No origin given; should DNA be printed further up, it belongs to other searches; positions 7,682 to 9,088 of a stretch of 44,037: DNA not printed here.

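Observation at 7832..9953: Phage-encoded GspG/type-IV-pilin-like prepilin heading a three-gene accessory block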

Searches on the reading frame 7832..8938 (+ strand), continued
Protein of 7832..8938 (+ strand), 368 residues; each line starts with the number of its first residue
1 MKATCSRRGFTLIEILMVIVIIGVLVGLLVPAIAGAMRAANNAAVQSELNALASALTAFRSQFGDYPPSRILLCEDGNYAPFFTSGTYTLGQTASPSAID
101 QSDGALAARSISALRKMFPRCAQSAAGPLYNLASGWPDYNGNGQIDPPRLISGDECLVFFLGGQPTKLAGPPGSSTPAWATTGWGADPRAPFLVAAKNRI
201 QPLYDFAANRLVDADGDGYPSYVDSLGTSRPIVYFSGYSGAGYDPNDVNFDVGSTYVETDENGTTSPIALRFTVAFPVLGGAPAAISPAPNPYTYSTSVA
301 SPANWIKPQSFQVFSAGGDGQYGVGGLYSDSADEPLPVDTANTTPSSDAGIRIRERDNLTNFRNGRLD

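Call 42: search_protein_families(library=ncbifam, proteins=[L001:3255-4928:+, L001:5324-6436:+, L001:6804-8519:+, L001:8569-9810:+, L001:10001-11278:+, L001:11381-12979:+, L001:12983-13243:+, L001:13237-14460:+, L001:14457-15953:+, L001:16097-18313:+], max_evalue=0.001)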
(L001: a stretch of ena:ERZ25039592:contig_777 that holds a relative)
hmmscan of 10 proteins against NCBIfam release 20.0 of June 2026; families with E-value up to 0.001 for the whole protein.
L001:3255-4928:+ (557 aa): 21 families
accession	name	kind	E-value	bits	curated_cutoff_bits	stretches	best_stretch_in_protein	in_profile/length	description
TIGR02538.1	type_IV_pilB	equivalog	1.1e-181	605.3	675.65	1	22-543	21-541/564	type IV-A pilus assembly ATPase PilB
TIGR02533.1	type_II_gspE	equivalog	1.8e-175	584.2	630.25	1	75-542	4-464/486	type II secretion system ATPase GspE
NF053534.1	T4PilAsmATPsTfpB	equivalog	4e-139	464.7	850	1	45-541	66-559/584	type IV pilus assembly ATPase TfpB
NF007755.0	PRK10436.1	equivalog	3.5e-127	424.9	617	1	88-542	22-437/465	type II secretion system protein GspE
NF041000.1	ATPase_ComGA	equivalog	1.6e-75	253.5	300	1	191-455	3-266/267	competence type IV pilus ATPase ComGA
TIGR01420.1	pilT_fam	subfamily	2e-50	171.9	319.1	1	191-458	5-272/343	PilT/PilU family type 4a pilus ATPase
TIGR02525.1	plasmid_TraJ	equivalog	3e-28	98.9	368.3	1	280-434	117-272/372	plasmid transfer ATPase TraJ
TIGR02524.1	dot_icm_DotB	equivalog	5.8e-20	71.8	463.3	1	318-433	134-258/358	Dot/Icm type IV secretion system ATPase DotB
NF058587.1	archaellum_moto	equivalog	1.3e-19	70.4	550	1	299-434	256-396/527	archaellum flagellar ATPase motor FlaI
TIGR02782.1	TrbB_P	equivalog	3.5e-14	52.8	304.55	1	321-433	139-254/303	P-type conjugative transfer ATPase TrbB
NF010407.0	PRK13833.1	subfamily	7.7e-13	48.5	499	1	321-433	147-261/323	conjugal transfer protein TrbB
NF010469.0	PRK13894.1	subfamily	1.3e-12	47.7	508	1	312-432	144-265/320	conjugal transfer ATPase TrbB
TIGR02788.1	VirB11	equivalog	6.6e-12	45.1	249.95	1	311-434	138-265/308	P-type DNA transfer ATPase VirB11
NF008411.1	PRK11234.1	equivalog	8.8e-12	44.2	1170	1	6-159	483-638/723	cyclic di-3',5'-guanylate-activated glycosyltransferase NfrB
TIGR03819.1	heli_sec_ATPase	hypoth_equivalog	1.2e-11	44.4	373.15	1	277-440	136-306/340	TadA family conjugal transfer-associated ATPase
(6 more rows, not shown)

L001:5324-6436:+ (370 aa): 19 families
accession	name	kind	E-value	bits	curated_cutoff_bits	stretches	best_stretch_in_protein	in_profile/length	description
TIGR01420.1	pilT_fam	subfamily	1.6e-133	445.2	319.1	1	6-346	2-343/343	PilT/PilU family type 4a pilus ATPase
TIGR02525.1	plasmid_TraJ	equivalog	6.7e-49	166.8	368.3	1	14-338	20-364/372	plasmid transfer ATPase TraJ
TIGR02533.1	type_II_gspE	equivalog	1.6e-43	149.1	630.25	1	117-271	234-378/486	type II secretion system ATPase GspE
TIGR02538.1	type_IV_pilB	equivalog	5.2e-42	144.2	675.65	1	120-246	310-432/564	type IV-A pilus assembly ATPase PilB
NF007755.0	PRK10436.1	equivalog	7.8e-41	140.2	617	1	5-245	88-334/465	type II secretion system protein GspE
TIGR02524.1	dot_icm_DotB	equivalog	2e-39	135.8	463.3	1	5-334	5-347/358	Dot/Icm type IV secretion system ATPase DotB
NF041000.1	ATPase_ComGA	equivalog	5.6e-39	133.7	300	1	70-273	69-266/267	competence type IV pilus ATPase ComGA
NF053534.1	T4PilAsmATPsTfpB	equivalog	4.9e-38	130.9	850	1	109-272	315-472/584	type IV pilus assembly ATPase TfpB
TIGR02788.1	VirB11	equivalog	1.3e-16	60.6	249.95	1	128-251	146-270/308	P-type DNA transfer ATPase VirB11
TIGR03819.1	heli_sec_ATPase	hypoth_equivalog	1.6e-16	60.4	373.15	1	122-242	174-296/340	TadA family conjugal transfer-associated ATPase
TIGR02782.1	TrbB_P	equivalog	2.6e-16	59.8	304.55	1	126-264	136-272/303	P-type conjugative transfer ATPase TrbB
NF058587.1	archaellum_moto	equivalog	4.8e-16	58.6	550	1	129-243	278-393/527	archaellum flagellar ATPase motor FlaI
NF010469.0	PRK13894.1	subfamily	2.4e-12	46.8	508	1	120-248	144-269/320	conjugal transfer ATPase TrbB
NF010425.0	PRK13851.1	equivalog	1.6e-11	43.6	461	1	126-225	162-261/344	type IV secretion system protein VirB11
NF010407.0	PRK13833.1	subfamily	3.2e-11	43.2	499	1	126-257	144-273/323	conjugal transfer protein TrbB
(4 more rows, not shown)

L001:6804-8519:+ (571 aa): 21 families
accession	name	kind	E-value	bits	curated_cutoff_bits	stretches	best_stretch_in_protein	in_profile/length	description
TIGR02538.1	type_IV_pilB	equivalog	1.2e-186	621.6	675.65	1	5-568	2-563/564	type IV-A pilus assembly ATPase PilB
TIGR02533.1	type_II_gspE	equivalog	9e-180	598.5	630.25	1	84-567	10-486/486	type II secretion system ATPase GspE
NF053534.1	T4PilAsmATPsTfpB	equivalog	3.8e-134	448.2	850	1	46-565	64-580/584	type IV pilus assembly ATPase TfpB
NF007755.0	PRK10436.1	equivalog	2.1e-133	445.4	617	1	82-565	13-457/465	type II secretion system protein GspE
NF041000.1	ATPase_ComGA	equivalog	1.9e-71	240.2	300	1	194-458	3-266/267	competence type IV pilus ATPase ComGA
TIGR01420.1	pilT_fam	subfamily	1.4e-46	159.3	319.1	1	192-461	3-272/343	PilT/PilU family type 4a pilus ATPase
TIGR02525.1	plasmid_TraJ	equivalog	2.1e-22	79.6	368.3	1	285-437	119-272/372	plasmid transfer ATPase TraJ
TIGR02524.1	dot_icm_DotB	equivalog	6e-21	75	463.3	1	311-435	124-257/358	Dot/Icm type IV secretion system ATPase DotB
NF058587.1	archaellum_moto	equivalog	6.1e-18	64.8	550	1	296-440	250-401/527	archaellum flagellar ATPase motor FlaI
TIGR02782.1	TrbB_P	equivalog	5.6e-16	58.7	304.55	1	321-437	136-255/303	P-type conjugative transfer ATPase TrbB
TIGR03819.1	heli_sec_ATPase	hypoth_equivalog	1.6e-14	53.8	373.15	1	280-454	136-317/340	TadA family conjugal transfer-associated ATPase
TIGR02788.1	VirB11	equivalog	2.5e-14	53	249.95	1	309-437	132-265/308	P-type DNA transfer ATPase VirB11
NF008411.1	PRK11234.1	equivalog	3.5e-14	52.2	1170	1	3-160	482-637/723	cyclic di-3',5'-guanylate-activated glycosyltransferase NfrB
NF010469.0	PRK13894.1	subfamily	9.6e-14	51.4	508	1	317-453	145-283/320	conjugal transfer ATPase TrbB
NF012033.0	PRK15489.1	equivalog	3.5e-12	45.3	537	1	3-152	491-637/703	glycosyl transferase family protein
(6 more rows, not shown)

L001:8569-9810:+ (413 aa): 6 families
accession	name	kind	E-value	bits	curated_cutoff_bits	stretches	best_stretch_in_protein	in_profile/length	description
TIGR02120.1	GspF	equivalog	3e-122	408.7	424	1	4-407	1-397/401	type II secretion system inner membrane protein GspF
NF052606.1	T4PiliAsmPilCMyx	equivalog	2.4e-115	385.7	700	1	2-409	20-416/419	type IV pilus assembly protein PilC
NF052607.1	T4PiliAsmPilCThrm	equivalog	2.4e-113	379.3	700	1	1-412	1-405/406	type IV pilus assembly protein PilC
NF047826.1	T3SSXpsF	equivalog_domain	2.5e-81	273.5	650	1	1-408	1-401/405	type II secretion system protein XpsF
NF007861.0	PRK10573.1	equivalog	4.1e-81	273.1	401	1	62-412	48-399/401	protein transport protein HofC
NF041012.2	T4P_ComGB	equivalog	2e-40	139.2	240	1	74-408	2-331/332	competence type IV pilus assembly protein ComGB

L001:10001-11278:+ (425 aa): 7 families
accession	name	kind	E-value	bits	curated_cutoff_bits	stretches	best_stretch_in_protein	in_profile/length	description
TIGR01710.1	typeII_sec_gspG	equivalog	2.5e-11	43.7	88.85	1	45-106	1-62/134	type II secretion system major pseudopilin GspG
NF040999.1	pilin_ComGC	equivalog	8.9e-06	25.8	75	1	45-82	2-39/84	competence type IV pilus major pilin ComGC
NF041013.1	T4P_ComGE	equivalog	1.2e-05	25.3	49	1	45-101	4-60/83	competence type IV pilus minor pilin ComGE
TIGR02532.1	IV_pilin_GFxxxE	domain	3.4e-05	23.5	16.3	1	44-67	1-24/24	prepilin-type N-terminal cleavage/methylation domain-containing protein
NF007862.0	PRK10574.1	equivalog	8.4e-05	22.7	138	1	43-80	3-40/145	prepilin peptidase-dependent pilin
TIGR02596.1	TIGR02596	subfamily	0.00013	22.1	70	1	47-91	1-46/196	Verru_Chthon cassette protein D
TIGR01708.2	typeII_sec_gspH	equivalog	0.00075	19.5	80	0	45-95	2-49/169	type II secretion system minor pseudopilin GspH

L001:11381-12979:+ (532 aa): 2 families
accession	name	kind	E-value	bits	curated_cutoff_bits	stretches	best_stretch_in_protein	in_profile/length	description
TIGR01708.2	typeII_sec_gspH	equivalog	7.8e-06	26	80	1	18-52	4-40/169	type II secretion system minor pseudopilin GspH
TIGR02532.1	IV_pilin_GFxxxE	domain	2.9e-05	23.7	16.3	1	18-38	4-24/24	prepilin-type N-terminal cleavage/methylation domain-containing protein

L001:12983-13243:+ (86 aa): 11 families
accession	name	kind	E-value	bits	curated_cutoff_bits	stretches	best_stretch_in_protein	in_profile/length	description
TIGR02532.1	IV_pilin_GFxxxE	domain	1.4e-07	31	16.3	1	17-40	1-24/24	prepilin-type N-terminal cleavage/methylation domain-containing protein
TIGR01708.2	typeII_sec_gspH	equivalog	2.7e-07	30.8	80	1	18-65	2-49/169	type II secretion system minor pseudopilin GspH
NF041775.1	typeIV_PilA_Myxo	equivalog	7.8e-06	26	400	1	14-65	7-58/214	type IV pilin protein PilA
NF041013.1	T4P_ComGE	equivalog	9e-06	25.7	49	1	18-63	4-50/83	competence type IV pilus minor pilin ComGE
NF007862.0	PRK10574.1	equivalog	4.2e-05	23.7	138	1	17-48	4-35/145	prepilin peptidase-dependent pilin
TIGR01710.1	typeII_sec_gspG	equivalog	4.5e-05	23.5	88.85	1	18-59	1-42/134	type II secretion system major pseudopilin GspG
NF007800.0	PRK10506.1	equivalog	5.4e-05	23.1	158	1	16-51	7-38/163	prepilin peptidase-dependent protein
NF040999.1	pilin_ComGC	equivalog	7.2e-05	22.9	75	1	18-43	2-27/84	competence type IV pilus major pilin ComGC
NF040982.1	ComGD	equivalog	8.1e-05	23.1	70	1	18-48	2-32/139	competence type IV pilus minor pilin ComGD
TIGR02596.1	TIGR02596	subfamily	0.00017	21.7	70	1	20-65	1-46/196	Verru_Chthon cassette protein D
NF041002.1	pilin_ComGF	equivalog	0.00057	20.1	80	1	18-48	2-31/139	competence type IV pilus minor pilin ComGF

L001:13237-14460:+ (407 aa): 0 families

L001:14457-15953:+ (498 aa): 0 families

L001:16097-18313:+ (738 aa): 4 families
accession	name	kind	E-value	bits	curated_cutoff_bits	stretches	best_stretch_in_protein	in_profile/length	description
TIGR02599.1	TIGR02599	subfamily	0.00029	20.2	256.5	1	50-108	1-59/361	Verru_Chthon cassette protein C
NF041013.1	T4P_ComGE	equivalog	0.00032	20.7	49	1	49-94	4-53/83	competence type IV pilus minor pilin ComGE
TIGR02532.1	IV_pilin_GFxxxE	domain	0.0005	19.8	16.3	1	48-70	1-23/24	prepilin-type N-terminal cleavage/methylation domain-containing protein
TIGR01708.2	typeII_sec_gspH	equivalog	0.00063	19.8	80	1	49-97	2-50/169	type II secretion system minor pseudopilin GspH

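Call 43: search_protein_families(library=pfam, proteins=[L001:11381-12979:+, L001:12983-13243:+, L001:13237-14460:+, L001:14457-15953:+, L001:16097-18313:+, L001:5324-6436:+], max_evalue=0.01)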
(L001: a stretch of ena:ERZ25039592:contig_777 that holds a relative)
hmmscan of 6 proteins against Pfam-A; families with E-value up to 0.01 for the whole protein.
L001:11381-12979:+ (532 aa): 1 family
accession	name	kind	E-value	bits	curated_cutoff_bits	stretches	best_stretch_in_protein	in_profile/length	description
PF07963.17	N_methyl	-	4e-05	23.4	21.2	1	17-37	6-26/27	Prokaryotic N-terminal methylation motif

L001:12983-13243:+ (86 aa): 1 family
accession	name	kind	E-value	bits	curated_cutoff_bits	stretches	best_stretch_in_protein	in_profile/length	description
PF07963.17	N_methyl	-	1.3e-08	34.5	21.2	1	16-40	3-27/27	Prokaryotic N-terminal methylation motif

L001:13237-14460:+ (407 aa): 0 families

L001:14457-15953:+ (498 aa): 1 family
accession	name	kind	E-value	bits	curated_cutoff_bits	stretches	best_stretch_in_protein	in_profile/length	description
PF07963.17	N_methyl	-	0.00099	19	21.2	1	13-36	3-26/27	Prokaryotic N-terminal methylation motif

L001:16097-18313:+ (738 aa): 1 family
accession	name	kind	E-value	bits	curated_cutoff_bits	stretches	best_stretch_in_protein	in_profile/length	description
PF07963.17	N_methyl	-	2.3e-05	24.2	21.2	1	46-70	2-26/27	Prokaryotic N-terminal methylation motif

L001:5324-6436:+ (370 aa): 11 families
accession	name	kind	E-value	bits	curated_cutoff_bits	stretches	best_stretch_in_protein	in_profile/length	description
PF00437.27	T2SSE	-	3.5e-52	177.7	24.9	1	5-274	11-280/370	Type II/IV secretion system protein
PF13401.12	AAA_22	-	1.2e-05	26.1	27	1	125-163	4-41/130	AAA domain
PF25199.1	nSTAND_NTPase5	-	0.0002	21.7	34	1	124-172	39-87/145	Novel STAND NTPase 5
PF13604.12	AAA_30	-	0.002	18.3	27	1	117-153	9-45/191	AAA domain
PF13191.12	AAA_16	-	0.0032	18.4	32.6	0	124-197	23-103/167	AAA ATPase domain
PF10412.15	TrwB_AAD_bind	-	0.0032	16.8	20.5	1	129-160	18-49/387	Type IV secretion-system coupling protein DNA-binding domain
PF03266.21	NTPase_1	-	0.0038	17.5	23.9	0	129-151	2-24/168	NTPase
PF02492.25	cobW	-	0.0039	17.2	20.7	1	129-177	3-48/180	CobW/HypB/UreG, nucleotide-binding domain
PF00448.28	SRP54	-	0.0058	16.7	22.7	0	128-159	3-34/196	SRP54-type protein, GTPase domain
PF20720.3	nSTAND3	-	0.0066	16.6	27.2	0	126-171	17-60/155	Novel STAND NTPase 3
PF13555.12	AAA_29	-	0.0086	16.3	27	0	124-143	20-39/61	P-loop containing region of AAA domain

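Call 56: search_protein_families(library=pfam, proteins=[L004:1001-2236:-, L004:2937-3704:-, L004:5734-6525:-, L004:7201-7815:+, L004:12840-13382:-, L004:14209-14862:-, L004:15985-17178:-, L004:17649-18140:+, L004:17915-19033:+, L004:19452-20555:+], max_evalue=0.001)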
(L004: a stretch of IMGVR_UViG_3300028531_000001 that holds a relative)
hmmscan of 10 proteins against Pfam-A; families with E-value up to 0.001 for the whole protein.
L004:1001-2236:- (411 aa): 3 families
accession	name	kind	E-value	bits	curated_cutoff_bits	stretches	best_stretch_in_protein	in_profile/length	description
PF00712.24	DNA_pol3_beta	-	4.7e-21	75.6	24.4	1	42-157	2-118/120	DNA polymerase III beta subunit, N-terminal domain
PF02767.21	DNA_pol3_beta_2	-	2.4e-19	70.2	27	1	169-286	2-115/116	DNA polymerase III beta subunit, central domain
PF02768.20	DNA_pol3_beta_3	-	8.2e-18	64.8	27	1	290-407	2-120/121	DNA polymerase III beta subunit, C-terminal domain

L004:2937-3704:- (255 aa): 0 families

L004:5734-6525:- (263 aa): 7 families
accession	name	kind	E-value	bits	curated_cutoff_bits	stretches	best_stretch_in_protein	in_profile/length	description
PF13614.12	AAA_31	-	1.3e-36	126.7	27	1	1-182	1-176/177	AAA domain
PF01656.29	CbiA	-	1.9e-21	76.8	25.4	1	4-234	1-125/125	CobQ/CobB/MinD/ParA nucleotide binding domain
PF09140.17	MipZ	-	4.8e-12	46.2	20.7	1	3-43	2-42/262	ATPase MipZ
PF06564.18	CBP_BcsQ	-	2.9e-10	40.5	21.3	1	1-252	1-231/234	Cellulose biosynthesis protein BcsQ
PF10609.15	ParA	-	9.3e-07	28.9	27.1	1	3-39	5-41/246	NUBPL iron-transfer P-loop NTPase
PF02374.21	ArsA_ATPase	-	3.1e-06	27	24.3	1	4-48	3-47/305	Anion-transporting ATPase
PF00142.24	Fer4_NifH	-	5.2e-05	23.3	25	1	8-48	6-46/271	4Fe-4S iron sulfur cluster binding proteins, NifH/frxC family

L004:7201-7815:+ (204 aa): 0 families

L004:12840-13382:- (180 aa): 1 family
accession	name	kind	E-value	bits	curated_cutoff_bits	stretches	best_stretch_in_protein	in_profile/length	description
PF00186.24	DHFR_1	-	2.1e-42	145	25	1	3-144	2-139/159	Dihydrofolate reductase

L004:14209-14862:- (217 aa): 4 families
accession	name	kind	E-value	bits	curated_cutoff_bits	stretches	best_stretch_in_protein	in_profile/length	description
PF00583.31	Acetyltransf_1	-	1.5e-10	41.8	20.7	1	74-177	7-116/116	Acetyltransferase (GNAT) family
PF13508.13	Acetyltransf_7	-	3.9e-08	34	27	1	101-177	7-82/84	Acetyltransferase (GNAT) domain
PF14542.12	Acetyltransf_CG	-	5.4e-05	23.7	30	1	106-148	9-52/80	GCN5-related N-acetyl-transferase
PF13673.13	Acetyltransf_10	-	5.5e-05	23.6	23.6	1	101-155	35-86/128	Acetyltransferase (GNAT) domain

L004:15985-17178:- (397 aa): 0 families

L004:17649-18140:+ (163 aa): 0 families

L004:17915-19033:+ (372 aa): 1 family
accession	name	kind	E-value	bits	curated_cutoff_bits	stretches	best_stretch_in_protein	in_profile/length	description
PF10547.14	P22_AR_N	-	1.7e-26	93.1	30.7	1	106-212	2-109/115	P22_AR N-terminal domain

L004:19452-20555:+ (367 aa): 1 family
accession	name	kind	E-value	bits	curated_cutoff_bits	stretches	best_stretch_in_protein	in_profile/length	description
PF07589.16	PEP-CTERM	-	7.6e-06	26.2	20.7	1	343-365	2-24/24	PEP-CTERM motif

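Call 62: search_dna_similar(query=window:7832-8938:+, collection=phages, mode=protein, max_evalue=0.001, max_rows=25)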
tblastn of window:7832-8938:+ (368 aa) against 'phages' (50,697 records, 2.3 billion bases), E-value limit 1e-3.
No match.

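Call 65: find_encoding_contigs(protein=P0009, flank=8000, max_places=1)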
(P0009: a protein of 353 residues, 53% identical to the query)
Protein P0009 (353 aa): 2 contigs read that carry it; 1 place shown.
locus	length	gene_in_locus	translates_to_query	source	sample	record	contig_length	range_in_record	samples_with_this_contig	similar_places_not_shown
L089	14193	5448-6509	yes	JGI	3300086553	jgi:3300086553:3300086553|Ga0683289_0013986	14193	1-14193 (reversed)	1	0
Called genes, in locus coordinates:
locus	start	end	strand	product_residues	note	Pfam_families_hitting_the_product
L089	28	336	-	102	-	-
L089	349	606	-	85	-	-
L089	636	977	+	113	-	-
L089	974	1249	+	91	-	-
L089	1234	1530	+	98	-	-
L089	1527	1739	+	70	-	-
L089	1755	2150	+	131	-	-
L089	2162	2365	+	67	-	-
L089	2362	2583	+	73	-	-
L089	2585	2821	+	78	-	-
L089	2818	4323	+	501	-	-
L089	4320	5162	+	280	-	-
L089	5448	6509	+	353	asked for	PF07963:N_methyl (weak)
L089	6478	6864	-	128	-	-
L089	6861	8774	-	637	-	-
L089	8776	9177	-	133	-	-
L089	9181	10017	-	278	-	-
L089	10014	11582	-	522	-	-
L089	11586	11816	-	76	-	-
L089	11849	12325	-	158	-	-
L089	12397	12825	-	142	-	-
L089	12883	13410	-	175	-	-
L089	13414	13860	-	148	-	PF11367:Tail_completion_gp17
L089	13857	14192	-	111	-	?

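Call 66: find_encoding_contigs(protein=P0026, flank=8000, max_places=1)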
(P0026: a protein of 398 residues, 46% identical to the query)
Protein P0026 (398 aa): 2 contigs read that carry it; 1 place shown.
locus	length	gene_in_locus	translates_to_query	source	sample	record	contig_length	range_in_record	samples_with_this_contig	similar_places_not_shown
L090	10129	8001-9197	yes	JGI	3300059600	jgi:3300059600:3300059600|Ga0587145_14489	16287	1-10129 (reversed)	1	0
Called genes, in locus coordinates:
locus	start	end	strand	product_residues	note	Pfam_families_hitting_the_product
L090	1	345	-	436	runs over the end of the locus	PF07995:GSDH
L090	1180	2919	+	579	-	PF05157:MshEN, PF00437:T2SSE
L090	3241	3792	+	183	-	-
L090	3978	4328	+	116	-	-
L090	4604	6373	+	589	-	PF05157:MshEN, PF00437:T2SSE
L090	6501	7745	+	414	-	PF28597:T2SSF_N, PF00482:T2SSF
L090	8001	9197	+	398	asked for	PF07963:N_methyl (weak)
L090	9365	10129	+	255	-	?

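Call 75: search_protein_families(library=padloc, proteins=[window:7832-8938:+], max_evalue=0.01)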
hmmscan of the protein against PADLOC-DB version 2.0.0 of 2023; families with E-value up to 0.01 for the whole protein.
window:7832-8938:+ (368 aa): 0 families
